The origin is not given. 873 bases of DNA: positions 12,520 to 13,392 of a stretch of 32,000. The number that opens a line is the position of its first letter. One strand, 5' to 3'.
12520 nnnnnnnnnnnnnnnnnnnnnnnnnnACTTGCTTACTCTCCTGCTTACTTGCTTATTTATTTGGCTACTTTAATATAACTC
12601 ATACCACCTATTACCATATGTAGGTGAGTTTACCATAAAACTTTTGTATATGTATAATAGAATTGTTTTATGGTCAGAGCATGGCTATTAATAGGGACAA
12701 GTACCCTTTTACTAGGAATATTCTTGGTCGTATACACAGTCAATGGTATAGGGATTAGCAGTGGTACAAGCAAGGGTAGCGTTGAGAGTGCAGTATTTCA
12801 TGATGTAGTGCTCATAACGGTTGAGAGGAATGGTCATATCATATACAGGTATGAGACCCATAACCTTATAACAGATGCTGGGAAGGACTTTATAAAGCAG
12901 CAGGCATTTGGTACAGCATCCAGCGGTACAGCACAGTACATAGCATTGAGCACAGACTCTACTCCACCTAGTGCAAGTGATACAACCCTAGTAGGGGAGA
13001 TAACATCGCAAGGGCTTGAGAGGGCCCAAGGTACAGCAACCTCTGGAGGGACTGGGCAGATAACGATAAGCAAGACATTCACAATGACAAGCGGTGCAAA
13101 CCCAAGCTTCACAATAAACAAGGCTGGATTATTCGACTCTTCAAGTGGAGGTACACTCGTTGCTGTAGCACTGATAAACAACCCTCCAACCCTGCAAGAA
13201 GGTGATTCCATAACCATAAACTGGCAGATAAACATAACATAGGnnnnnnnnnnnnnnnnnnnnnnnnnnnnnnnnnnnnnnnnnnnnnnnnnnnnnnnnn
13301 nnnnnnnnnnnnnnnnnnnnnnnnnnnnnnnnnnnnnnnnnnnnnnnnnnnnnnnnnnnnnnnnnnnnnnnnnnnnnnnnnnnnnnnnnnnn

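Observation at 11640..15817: Divergent three-gene orphan module of anchored extracellular proteins: candidate undescribed archaeal surface-fibre/adhesion system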

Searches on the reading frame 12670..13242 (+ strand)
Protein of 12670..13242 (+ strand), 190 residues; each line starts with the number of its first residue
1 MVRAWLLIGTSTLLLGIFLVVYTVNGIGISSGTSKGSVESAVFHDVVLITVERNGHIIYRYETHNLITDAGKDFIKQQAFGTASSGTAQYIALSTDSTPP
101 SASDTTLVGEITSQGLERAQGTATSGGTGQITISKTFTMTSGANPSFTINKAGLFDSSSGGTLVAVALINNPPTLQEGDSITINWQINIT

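Call 3: search_protein_families(library=pfam, proteins=[window:12670-13242:+], max_evalue=1)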
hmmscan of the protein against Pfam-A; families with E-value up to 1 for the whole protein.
window:12670-13242:+ (190 aa): 3 families
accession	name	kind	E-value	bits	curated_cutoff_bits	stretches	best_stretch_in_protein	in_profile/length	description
PF23140.1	Gp80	-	2.4e-09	38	27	1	84-184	21-121/128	Podophage GP4 fiber I protein gp80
PF18969.5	DUF5708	-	0.19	12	26.9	0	144-168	30-54/60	Family of unknown function (DUF5708)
PF16063.10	DUF4805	-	0.23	11.2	27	1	88-146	156-214/265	Domain of unknown function (DUF4805)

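Call 4: search_protein_families(library=phrogs, proteins=[window:12670-13242:+], max_evalue=1)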
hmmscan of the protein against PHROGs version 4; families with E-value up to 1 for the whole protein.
window:12670-13242:+ (190 aa): 6 families
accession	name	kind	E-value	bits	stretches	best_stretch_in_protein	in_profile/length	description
phrog_5417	-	unknown function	1.3e-16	61.8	1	51-188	19-155/156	-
phrog_4176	-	tail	2.9e-09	37.9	1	53-171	23-141/309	tail fiber protein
phrog_240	-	head and packaging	3.4e-08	34.6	1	68-184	64-180/200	head protein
phrog_8123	-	unknown function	2.3e-06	28.4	1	62-190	48-191/192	-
phrog_17792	-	unknown function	0.05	14.9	1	66-115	3-53/143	-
phrog_18500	-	unknown function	0.14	13.3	1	84-116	79-111/187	-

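Call 5: search_protein_families(library=ncbifam, proteins=[window:12670-13242:+], max_evalue=1)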
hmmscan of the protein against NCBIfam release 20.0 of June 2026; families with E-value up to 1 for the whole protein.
window:12670-13242:+ (190 aa): 0 families

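Call 9: find_homologous_proteins(query=window:12670-13242:+, max_evalue=0.001)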
Query window:12670-13242:+ (190 aa): 35 proteins with E <= 0.001 among 585 candidates.
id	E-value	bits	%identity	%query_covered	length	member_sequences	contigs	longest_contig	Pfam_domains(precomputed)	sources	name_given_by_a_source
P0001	3.9e-114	397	100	100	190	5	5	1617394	PF23140.2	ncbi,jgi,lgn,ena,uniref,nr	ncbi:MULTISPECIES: phage tail fiber protein [Candidatus Nitrosocaldus]|jgi:hypothetical protein|unir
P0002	2.4e-106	371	95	100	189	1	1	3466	-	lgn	-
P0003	7.6e-94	331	85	100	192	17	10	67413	PF23140.2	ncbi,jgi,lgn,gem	ncbi:MAG: hypothetical protein QXW96_03270 [Candidatus Nitrosocaldus sp.]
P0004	9.7e-89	314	82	100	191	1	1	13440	PF23140.2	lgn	-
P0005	1.3e-84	300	81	100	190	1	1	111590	PF23140.2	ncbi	ncbi:MAG: hypothetical protein ACK4FV_02720 [Candidatus Nitrosocaldus sp.]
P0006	2.4e-79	283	74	100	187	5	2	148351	PF23140.2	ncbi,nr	ncbi:MAG: hypothetical protein NZ888_01420 [Candidatus Nitrosocaldus sp.]|nr:hypothetical protein [C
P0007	1.8e-78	280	81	91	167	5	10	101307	PF23140.2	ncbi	ncbi:MAG: hypothetical protein QW572_00520 [Candidatus Nitrosocaldus sp.]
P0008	5.3e-59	217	79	73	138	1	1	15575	-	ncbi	ncbi:MAG: hypothetical protein QW560_02465, partial [Candidatus Nitrosocaldus sp.]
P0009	2.9e-30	124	42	100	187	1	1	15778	-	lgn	-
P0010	1.5e-29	121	45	91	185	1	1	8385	PF23140.2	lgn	-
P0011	1.6e-29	121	50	75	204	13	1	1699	-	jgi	-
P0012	1.9e-29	121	48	84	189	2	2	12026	PF23140.2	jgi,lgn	jgi:hypothetical protein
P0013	5.0e-29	120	46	82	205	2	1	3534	PF23140.2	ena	-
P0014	5.3e-29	119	46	82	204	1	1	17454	PF23140.2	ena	-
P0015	7.8e-29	119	55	76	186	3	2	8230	-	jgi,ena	-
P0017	1.6e-28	118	51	76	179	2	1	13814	PF23140.2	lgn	-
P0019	3.9e-28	117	42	100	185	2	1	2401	PF23140.2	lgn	-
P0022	2.2e-27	114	44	94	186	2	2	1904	PF23140.2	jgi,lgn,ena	-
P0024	2.4e-26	111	46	86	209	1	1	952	PF23140.2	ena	-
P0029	2.1e-24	104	45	74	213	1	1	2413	PF23140.2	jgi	jgi:hypothetical protein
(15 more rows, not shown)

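Call 10: find_encoding_contigs(protein=P0009, flank=8000, max_places=3)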
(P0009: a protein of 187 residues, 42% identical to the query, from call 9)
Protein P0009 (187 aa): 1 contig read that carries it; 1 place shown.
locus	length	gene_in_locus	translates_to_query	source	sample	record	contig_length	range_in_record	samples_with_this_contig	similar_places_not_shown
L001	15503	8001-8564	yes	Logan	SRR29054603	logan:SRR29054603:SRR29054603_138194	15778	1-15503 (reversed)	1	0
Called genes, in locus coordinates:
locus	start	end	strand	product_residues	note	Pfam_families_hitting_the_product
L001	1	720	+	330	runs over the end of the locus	?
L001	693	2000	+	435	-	PF03721:UDPG_MGDP_dh_N, PF00984:UDPG_MGDP_dh, PF03720:UDPG_MGDP_dh_C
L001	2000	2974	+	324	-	PF01073:3Beta_HSD, PF01370:Epimerase, PF02719:Polysacc_synt_2, PF04321:RmlD_sub_bind, PF05368:NmrA (faint), PF13460:NAD_binding_10 (faint), PF16363:GDP_Man_Dehyd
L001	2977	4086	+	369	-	PF00155:Aminotran_1_2 (weak), PF00266:Aminotran_5, PF01041:DegT_DnrJ_EryC1, PF01212:Beta_elim_lyase, PF01053:Cys_Met_Meta_PP (weak)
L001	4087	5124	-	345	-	PF10432:bact-PGI_C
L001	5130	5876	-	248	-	PF00535:Glycos_transf_2, PF10111:Glyco_tranf_2_2, PF13641:Glyco_tranf_2_3 (weak)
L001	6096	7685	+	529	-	-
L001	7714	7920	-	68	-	-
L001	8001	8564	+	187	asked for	-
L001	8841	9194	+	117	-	-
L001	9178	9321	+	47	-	-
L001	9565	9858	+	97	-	-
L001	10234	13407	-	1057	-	-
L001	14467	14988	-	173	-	-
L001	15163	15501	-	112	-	?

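Call 11: find_encoding_contigs(protein=P0014, flank=8000, max_places=3)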
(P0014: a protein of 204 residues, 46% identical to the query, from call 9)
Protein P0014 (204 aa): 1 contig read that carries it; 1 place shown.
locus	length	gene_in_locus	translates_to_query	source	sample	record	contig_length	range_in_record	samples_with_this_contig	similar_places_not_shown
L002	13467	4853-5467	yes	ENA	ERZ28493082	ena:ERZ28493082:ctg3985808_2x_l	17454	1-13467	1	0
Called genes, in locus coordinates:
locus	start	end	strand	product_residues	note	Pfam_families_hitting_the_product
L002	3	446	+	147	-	?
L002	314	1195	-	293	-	-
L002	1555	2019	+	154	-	-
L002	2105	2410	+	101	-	-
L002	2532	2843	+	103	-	-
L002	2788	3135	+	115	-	-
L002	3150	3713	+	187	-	-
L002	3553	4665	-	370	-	-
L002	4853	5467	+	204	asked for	PF23140:Gp80 (weak)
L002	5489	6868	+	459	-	PF00512:HisKA, PF02518:HATPase_c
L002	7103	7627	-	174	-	PF01994:Trm56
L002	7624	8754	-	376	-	PF13167:GTP-bdg_N, PF16360:GTP-bdg_M, PF01926:MMR_HSR1, PF02421:FeoB_N (weak)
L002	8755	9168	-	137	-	PF26602:HVO_2718_N (weak), PF01381:HTH_3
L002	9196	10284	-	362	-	PF04014:MazE_antitoxin, PF01895:PhoU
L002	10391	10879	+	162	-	PF14810:TGT_C2 (weak), PF01472:PUA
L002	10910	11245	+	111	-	PF01849:NAC, PF19026:UBA_HYPK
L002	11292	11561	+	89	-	-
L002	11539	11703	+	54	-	-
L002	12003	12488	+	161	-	-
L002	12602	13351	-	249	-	-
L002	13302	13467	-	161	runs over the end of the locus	-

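Call 12: find_encoding_contigs(protein=P0017, flank=8000, max_places=3)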
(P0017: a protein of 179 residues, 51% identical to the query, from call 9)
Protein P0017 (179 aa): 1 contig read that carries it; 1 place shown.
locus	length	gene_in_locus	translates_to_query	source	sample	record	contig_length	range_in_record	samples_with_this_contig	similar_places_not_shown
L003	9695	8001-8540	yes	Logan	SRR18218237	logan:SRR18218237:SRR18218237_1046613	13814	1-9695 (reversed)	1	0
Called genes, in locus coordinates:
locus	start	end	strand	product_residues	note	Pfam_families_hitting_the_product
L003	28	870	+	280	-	PF00142:Fer4_NifH (faint), PF01656:CbiA, PF02374:ArsA_ATPase (faint), PF09140:MipZ, PF10609:ParA, PF13614:AAA_31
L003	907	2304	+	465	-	PF06745:ATPase, PF24336:DUF7504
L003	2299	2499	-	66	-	-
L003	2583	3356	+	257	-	PF19583:ODP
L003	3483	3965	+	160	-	PF07452:CHRD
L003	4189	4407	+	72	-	-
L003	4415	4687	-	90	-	PF14947:HTH_45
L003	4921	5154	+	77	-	-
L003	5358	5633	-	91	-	-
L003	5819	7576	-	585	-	-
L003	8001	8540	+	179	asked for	PF23140:Gp80 (weak)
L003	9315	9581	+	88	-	-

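Call 22: search_solved_structures(query=A1, max_evalue=1, show_alignments=2)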
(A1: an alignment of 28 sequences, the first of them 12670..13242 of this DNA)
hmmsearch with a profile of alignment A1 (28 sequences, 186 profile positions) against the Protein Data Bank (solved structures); distinct sequences matched with E-value up to 1: 5.
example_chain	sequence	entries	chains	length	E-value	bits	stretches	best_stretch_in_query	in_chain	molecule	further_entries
26la_U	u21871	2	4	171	0.018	17.6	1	46-142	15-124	Structural protein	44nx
8apn_Ub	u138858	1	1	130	0.28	13.7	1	37-91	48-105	mL105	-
8a22_Ub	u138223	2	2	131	0.28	13.7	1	37-91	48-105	mL105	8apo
8bys_A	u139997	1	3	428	0.5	12.9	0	114-176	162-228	S-layer homology domain-containing protein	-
8bym_A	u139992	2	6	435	0.62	12.6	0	114-176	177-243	S-layer homology domain-containing protein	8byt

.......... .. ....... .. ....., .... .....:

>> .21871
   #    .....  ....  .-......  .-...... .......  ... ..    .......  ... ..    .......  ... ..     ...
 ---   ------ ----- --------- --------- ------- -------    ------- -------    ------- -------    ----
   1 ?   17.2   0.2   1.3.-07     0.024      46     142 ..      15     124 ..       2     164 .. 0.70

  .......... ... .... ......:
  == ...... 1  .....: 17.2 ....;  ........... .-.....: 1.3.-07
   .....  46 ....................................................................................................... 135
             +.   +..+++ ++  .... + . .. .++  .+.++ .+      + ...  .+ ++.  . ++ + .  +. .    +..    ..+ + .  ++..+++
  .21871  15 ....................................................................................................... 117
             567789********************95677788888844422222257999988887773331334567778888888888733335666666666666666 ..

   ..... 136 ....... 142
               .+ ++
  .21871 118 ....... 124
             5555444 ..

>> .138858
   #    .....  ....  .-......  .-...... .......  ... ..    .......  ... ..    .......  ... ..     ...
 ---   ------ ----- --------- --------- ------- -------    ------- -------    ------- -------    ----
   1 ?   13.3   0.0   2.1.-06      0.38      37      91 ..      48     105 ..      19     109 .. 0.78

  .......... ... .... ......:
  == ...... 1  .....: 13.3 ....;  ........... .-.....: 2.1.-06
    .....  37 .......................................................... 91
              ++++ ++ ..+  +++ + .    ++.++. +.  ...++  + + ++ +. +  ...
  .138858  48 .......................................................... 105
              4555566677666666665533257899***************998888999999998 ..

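Call 33: predict_structure(alignment_id=A1)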
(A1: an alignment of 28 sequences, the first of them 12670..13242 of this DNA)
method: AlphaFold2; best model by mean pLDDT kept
length: 190 residues; sequences in the alignment: 28
mean_pLDDT: 77.9   pTM: 0.70
mean pLDDT of the five models: 77.9, 76.7, 76.5, 75.4, 73.9
residues with pLDDT >= 90: 93; 70-90: 42; 50-70: 15; < 50: 40
segments of 3 or more residues with pLDDT < 50: 1-40
pLDDT, mean of each block of 10 residues (from residue 1): 37 38 35 38 77 96 89 76 68 95 91 97 83 95 96 92 92 97 87
secondary structure, 60 per line:
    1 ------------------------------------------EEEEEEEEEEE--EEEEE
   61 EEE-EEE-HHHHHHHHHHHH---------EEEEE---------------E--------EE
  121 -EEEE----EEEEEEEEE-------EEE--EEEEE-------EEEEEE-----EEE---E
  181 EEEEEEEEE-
elements in order: E43-53 E56-63 E65-67 H69-80 E90-94 E122-125 E130-138 E146-148 E151-155 E163-168 E174-176 E180-189

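Call 37: fold_search(model_id=the predicted structure, library=pdb)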
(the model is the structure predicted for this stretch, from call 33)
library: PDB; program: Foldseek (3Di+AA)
matches with E <= 10: 501; with E <= 0.001: 1
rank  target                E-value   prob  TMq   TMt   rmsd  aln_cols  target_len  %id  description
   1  9h4p_BD               7.9e-07  1.00  0.49  0.11   4.7       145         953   17  Tail of full Haloferax tailed virus 1 (released 2025-08-27)
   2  8jou_a                1.9e-03  1.00  0.39  0.51   5.0       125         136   15  Fiber I and fiber-tail-adaptor of phage GP4 (released 2024-01-03)
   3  9mt4_M                2.3e-02  1.00  0.39  0.65   4.2       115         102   18  Connector structure of phage JohannRWettstein (Bas63) (released 2025-11-19)
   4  3cgn                  5.1e-02  0.14  0.15  0.18  17.5       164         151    9  Crystal Structure of thermophilic SlyD (released 2009-03-10)
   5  1u0r_B                5.6e-02  0.41  0.21  0.16  10.7       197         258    6  Crystal structure of Mycobacterium tuberculosis NAD kinase (released 2004-08-31)
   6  6vlk_B                1.1e-01  0.20  0.23  0.10  11.9       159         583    9  A varicella-zoster virus glycoprotein (released 2020-07-15)
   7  1y3h_B                1.1e-01  0.18  0.19  0.14  14.9       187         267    7  Crystal Structure of Inorganic Polyphosphate/ATP-NAD kinase from Mycobacterium tuberculosis (released 2005-01-18)
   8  4odo_C                1.2e-01  0.09  0.14  0.17  16.1       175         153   11  Structure of SlyD from Thermus thermophilus in complex with FK506 (released 2015-01-14)
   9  7dda                  1.3e-01  0.11  0.15  0.21  16.6       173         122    9  Envelope protein VP37 a crystal structure from White Spot Syndrome Virus (released 2021-06-23)
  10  1u0t_B                1.4e-01  0.33  0.26  0.19  13.7       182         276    8  Crystal structure of Mycobacterium tuberculosis NAD kinase (released 2004-08-31)
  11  4odm_A                1.4e-01  0.10  0.17  0.20  16.1       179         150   11  Structure of SlyD from Thermus thermophilus in complex with S2-W23A peptide (released 2015-01-14)
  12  1u0r_A                1.6e-01  0.15  0.18  0.13  15.1       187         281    7  Crystal structure of Mycobacterium tuberculosis NAD kinase (released 2004-08-31)
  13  3luo_A                1.6e-01  0.11  0.16  0.20  18.1       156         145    8  Crystal Structure and functional characterization of the thermophilic prolyl isomerase and chaperone SlyD (released 2010-03-31)
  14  4odo_B                1.6e-01  0.09  0.16  0.19  16.3       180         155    9  Structure of SlyD from Thermus thermophilus in complex with FK506 (released 2015-01-14)
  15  1h6e_A                1.7e-01  0.14  0.22  0.19  21.3       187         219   10  MU2 ADAPTIN SUBUNIT (AP50) OF AP2 ADAPTOR (SECOND DOMAIN), COMPLEXED WITH CTLA-4 INTERNALIZATION PEPTIDE TTGVYVKMPPT (released 2001-11-28)
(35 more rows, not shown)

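Call 44: search_dna_similar(query=window:12670-13242:+, collection=phages, mode=protein, max_evalue=0.01, max_rows=30)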
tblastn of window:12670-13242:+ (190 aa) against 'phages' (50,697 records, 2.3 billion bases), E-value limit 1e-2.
No match.

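Call 54: find_related_loci(query=A1, collection=genome_contigs, flank=10000)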
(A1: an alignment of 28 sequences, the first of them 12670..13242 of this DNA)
Query A1 (190 aa) in genome_contigs; peptide patterns used: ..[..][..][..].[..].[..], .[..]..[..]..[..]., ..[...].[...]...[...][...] (x = any residue, [..] = any of these).
103 stretches matched a pattern; 34 encode a relative of the query (tblastn E <= 1e-3); 34 distinct loci.
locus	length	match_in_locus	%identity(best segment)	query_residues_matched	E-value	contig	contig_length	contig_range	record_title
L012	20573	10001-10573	85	1-189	1e-102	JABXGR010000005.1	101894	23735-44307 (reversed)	MAG: Candidatus Nitrosocaldus schleperae isolate JZ-1.bins.77 NODE_5_length_101894_cov_5.56714, whole genome shotgun seq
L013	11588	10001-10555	82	1-190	8e-98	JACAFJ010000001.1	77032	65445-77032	MAG: Candidatus Nitrosocaldus tengchongensis isolate QQ.bins.115137 NODE_1_length_77032_cov_7.41315, whole genome shotgu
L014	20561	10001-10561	74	1-190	7e-88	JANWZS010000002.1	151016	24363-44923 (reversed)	MAG: Candidatus Nitrosocaldus sp. isolate SKYG19 NODE_2_length_151016_cov_5.374906, whole genome shotgun sequence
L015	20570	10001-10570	81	1-190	2e-86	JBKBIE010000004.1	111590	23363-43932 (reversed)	MAG: Candidatus Nitrosocaldus sp. isolate 21I_052.bin.46 NODE_4_length_111590_cov_120.058782, whole genome shotgun seque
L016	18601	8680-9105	50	44-187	2e-33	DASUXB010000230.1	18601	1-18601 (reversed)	MAG TPA_asm: Nitrososphaera sp. isolate SMAG_U1858 k141_344022, whole genome shotgun sequence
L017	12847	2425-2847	50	47-189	2e-32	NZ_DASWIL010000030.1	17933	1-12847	MAG: Nitrososphaera sp. isolate SMAG_U2868 k141_953771, whole genome shotgun sequence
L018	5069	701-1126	49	47-189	2e-31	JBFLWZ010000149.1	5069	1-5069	MAG: Thermoproteota archaeon isolate MAG045 MAG045_149, whole genome shotgun sequence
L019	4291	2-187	92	129-190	6e-31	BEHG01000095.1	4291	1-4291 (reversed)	Archaeon HR04 DNA, contig: NODE_5954_95, isolate: HRbin04, whole genome shotgun sequence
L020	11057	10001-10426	50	47-189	7e-31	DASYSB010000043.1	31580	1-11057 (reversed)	MAG TPA_asm: Nitrososphaera sp. isolate SMAG_U4526 k141_1567758, whole genome shotgun sequence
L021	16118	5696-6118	47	47-189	2e-30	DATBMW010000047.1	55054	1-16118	MAG TPA_asm: Nitrososphaera sp. isolate SMAG_U4008 k141_2672041, whole genome shotgun sequence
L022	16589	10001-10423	47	47-189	1e-29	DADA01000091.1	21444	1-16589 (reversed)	MAG TPA_asm: Nitrososphaera sp. UBA210 UBA210_contig_8801, whole genome shotgun sequence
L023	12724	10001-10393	48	34-165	2e-29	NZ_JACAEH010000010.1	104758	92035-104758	MAG: Nitrososphaera sp. isolate L.E.AR.1 k119_279257, whole genome shotgun sequence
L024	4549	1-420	45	53-189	2e-26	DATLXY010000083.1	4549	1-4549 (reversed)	MAG TPA_asm: Nitrososphaera sp. isolate SMAG_U13258 k141_508130, whole genome shotgun sequence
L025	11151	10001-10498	39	33-190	4e-25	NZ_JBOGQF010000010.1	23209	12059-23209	MAG: Nitrososphaera sp. isolate SD8019_maxbin2.bin.14 NODE_44_length_23209_cov_1.120440, whole genome shotgun sequence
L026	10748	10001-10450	43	47-189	2e-24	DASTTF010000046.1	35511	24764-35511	MAG TPA_asm: Nitrososphaera sp. isolate SMAG_U2299 k141_1732519, whole genome shotgun sequence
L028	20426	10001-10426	44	47-190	6e-24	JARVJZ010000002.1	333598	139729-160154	MAG: Nitrososphaeria archaeon isolate DRTY6_bin.124 NODE_2_length_333598_cov_10.6211, whole genome shotgun sequence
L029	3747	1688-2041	48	47-165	3e-23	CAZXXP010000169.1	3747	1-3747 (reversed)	MAG TPA_asm: uncultured Nitrosopumilales archaeon isolate SRP119689_co1_185 genome assembly, contig: NODE_43331_length_3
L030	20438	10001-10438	42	45-185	2e-21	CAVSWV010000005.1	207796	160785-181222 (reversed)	MAG: uncultured archaeon isolate MFD09222.bin.1.112 genome assembly, contig: contig_201235, whole genome shotgun sequenc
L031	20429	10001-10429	44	26-163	7e-20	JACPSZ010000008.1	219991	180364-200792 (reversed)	MAG: Thaumarchaeota archaeon isolate NC_groundwater_719_Ag_S-0.2um_45_15 S36_SO-2_scaffold_141633, whole genome shotgun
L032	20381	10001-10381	43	66-187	5e-19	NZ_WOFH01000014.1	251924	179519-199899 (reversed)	Actinomadura litoris strain NEAU-AAG5 Scaffold14, whole genome shotgun sequence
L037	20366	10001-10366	39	65-181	3e-12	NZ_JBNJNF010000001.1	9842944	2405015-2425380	Microbispora sp. CA-102843 MDNA_WGS_260_1, whole genome shotgun sequence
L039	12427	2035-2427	38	66-190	5e-10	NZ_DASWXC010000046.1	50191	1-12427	MAG: Nocardioides sp. isolate SMAG_U3674 k141_326125, whole genome shotgun sequence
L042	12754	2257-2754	30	35-189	7e-7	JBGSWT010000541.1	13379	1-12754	MAG: Pseudonocardiaceae bacterium isolate JTS-RE47 k141_8629977, whole genome shotgun sequence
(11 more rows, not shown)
